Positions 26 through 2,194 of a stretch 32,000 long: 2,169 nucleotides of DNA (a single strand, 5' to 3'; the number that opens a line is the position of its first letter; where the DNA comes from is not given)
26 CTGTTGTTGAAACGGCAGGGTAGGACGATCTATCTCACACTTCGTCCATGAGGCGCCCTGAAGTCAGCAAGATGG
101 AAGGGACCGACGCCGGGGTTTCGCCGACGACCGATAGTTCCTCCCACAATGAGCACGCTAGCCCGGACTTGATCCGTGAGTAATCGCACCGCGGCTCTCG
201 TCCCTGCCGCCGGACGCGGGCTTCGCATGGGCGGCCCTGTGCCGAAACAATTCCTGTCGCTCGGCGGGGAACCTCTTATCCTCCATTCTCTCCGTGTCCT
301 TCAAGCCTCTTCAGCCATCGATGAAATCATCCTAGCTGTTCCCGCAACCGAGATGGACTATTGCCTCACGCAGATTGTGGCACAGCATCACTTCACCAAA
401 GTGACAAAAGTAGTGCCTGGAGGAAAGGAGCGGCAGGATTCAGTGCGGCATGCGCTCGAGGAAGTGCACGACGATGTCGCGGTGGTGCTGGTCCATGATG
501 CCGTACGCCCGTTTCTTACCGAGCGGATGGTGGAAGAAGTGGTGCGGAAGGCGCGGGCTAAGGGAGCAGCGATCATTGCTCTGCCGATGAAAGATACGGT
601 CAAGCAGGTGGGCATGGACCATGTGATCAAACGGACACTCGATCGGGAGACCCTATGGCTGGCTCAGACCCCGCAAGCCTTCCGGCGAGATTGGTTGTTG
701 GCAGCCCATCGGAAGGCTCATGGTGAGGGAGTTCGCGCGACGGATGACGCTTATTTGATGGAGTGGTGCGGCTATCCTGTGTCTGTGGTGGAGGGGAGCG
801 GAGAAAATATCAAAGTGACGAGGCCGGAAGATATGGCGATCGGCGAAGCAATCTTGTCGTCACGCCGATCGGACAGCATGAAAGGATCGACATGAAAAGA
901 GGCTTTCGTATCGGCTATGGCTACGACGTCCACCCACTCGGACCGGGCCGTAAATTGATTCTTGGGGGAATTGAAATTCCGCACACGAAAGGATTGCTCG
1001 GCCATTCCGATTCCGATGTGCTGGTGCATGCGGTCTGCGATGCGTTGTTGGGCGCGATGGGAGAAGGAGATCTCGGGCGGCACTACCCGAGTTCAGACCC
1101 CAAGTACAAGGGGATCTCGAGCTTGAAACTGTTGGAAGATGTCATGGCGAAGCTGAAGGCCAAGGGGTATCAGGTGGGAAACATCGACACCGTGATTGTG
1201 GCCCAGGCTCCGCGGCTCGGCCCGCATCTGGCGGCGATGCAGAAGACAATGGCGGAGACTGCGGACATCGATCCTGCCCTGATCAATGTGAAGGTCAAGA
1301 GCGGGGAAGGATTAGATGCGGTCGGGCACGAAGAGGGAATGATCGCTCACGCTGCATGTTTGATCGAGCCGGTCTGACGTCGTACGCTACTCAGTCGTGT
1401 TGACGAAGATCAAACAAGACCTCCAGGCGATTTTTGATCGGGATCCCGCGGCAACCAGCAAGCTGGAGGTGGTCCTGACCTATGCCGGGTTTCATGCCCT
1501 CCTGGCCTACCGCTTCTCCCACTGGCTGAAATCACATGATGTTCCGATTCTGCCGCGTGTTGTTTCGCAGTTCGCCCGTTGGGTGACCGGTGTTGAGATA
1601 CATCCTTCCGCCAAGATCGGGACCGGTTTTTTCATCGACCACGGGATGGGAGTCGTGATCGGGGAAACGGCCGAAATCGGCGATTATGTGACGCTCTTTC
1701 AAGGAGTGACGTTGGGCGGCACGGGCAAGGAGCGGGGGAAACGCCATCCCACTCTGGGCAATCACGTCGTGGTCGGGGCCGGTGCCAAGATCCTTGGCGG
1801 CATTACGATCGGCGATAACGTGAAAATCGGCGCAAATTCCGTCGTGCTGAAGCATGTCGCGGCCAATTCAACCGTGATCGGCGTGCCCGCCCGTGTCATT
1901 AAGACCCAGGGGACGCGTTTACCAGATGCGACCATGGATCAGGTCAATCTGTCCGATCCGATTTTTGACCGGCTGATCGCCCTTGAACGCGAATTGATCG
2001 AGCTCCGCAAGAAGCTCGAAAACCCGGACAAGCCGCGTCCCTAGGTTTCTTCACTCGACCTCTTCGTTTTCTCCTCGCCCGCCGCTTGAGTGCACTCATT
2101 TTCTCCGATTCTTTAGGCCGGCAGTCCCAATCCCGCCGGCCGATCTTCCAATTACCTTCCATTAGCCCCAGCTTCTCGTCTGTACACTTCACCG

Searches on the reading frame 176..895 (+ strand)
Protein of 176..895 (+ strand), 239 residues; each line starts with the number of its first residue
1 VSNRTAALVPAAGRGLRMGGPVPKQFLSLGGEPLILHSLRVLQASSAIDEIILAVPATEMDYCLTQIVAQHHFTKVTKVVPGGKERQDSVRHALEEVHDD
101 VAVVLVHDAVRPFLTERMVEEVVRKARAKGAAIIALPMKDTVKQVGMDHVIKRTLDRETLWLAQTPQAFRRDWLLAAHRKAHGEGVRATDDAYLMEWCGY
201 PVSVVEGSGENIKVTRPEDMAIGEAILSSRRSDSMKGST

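Call 7: search_protein_families(library=pfam, proteins=[window:176-895:+], max_evalue=0.00001)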
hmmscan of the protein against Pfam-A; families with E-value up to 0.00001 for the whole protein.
window:176-895:+ (239 aa): 2 families
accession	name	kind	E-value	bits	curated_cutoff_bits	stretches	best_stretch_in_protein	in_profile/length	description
PF01128.25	IspD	-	1.6e-69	234.5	27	1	6-228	2-220/221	2-C-methyl-D-erythritol 4-phosphate cytidylyltransferase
PF12804.13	NTP_transf_3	-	1.2e-15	58.4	27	1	7-144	1-129/160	MobA-like NTP transferase domain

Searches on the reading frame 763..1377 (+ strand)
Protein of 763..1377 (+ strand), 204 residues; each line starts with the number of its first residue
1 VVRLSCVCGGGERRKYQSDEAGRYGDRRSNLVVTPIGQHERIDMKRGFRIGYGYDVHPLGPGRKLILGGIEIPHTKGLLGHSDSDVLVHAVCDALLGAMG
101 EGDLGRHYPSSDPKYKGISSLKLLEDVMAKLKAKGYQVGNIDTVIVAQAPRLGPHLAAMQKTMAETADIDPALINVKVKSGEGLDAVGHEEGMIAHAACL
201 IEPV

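Call 7: search_protein_families(library=pfam, proteins=[window:763-1377:+], max_evalue=0.00001)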
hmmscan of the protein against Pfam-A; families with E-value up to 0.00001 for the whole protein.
window:763-1377:+ (204 aa): 1 family
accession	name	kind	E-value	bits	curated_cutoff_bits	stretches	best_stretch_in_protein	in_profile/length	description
PF02542.21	YgbB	-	2.2e-62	210.4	26.7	1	48-202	1-155/155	YgbB family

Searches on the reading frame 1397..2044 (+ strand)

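Call 7: search_protein_families(library=pfam, proteins=[window:1397-2044:+], max_evalue=0.00001)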
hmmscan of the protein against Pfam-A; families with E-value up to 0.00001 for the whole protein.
window:1397-2044:+ (215 aa): 3 families
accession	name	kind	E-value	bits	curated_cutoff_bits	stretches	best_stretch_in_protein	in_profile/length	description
PF00132.30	Hexapep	-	1.2e-12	47.4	27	1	117-151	1-35/36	Bacterial transferase hexapeptide (six repeats)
PF06426.19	SATase_N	-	2.2e-07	31.6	21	1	3-35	71-103/105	Serine acetyltransferase, N-terminal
PF14602.12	Hexapep_2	-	7.3e-06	26.1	27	1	120-151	4-33/34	Hexapeptide repeat of succinyl-transferase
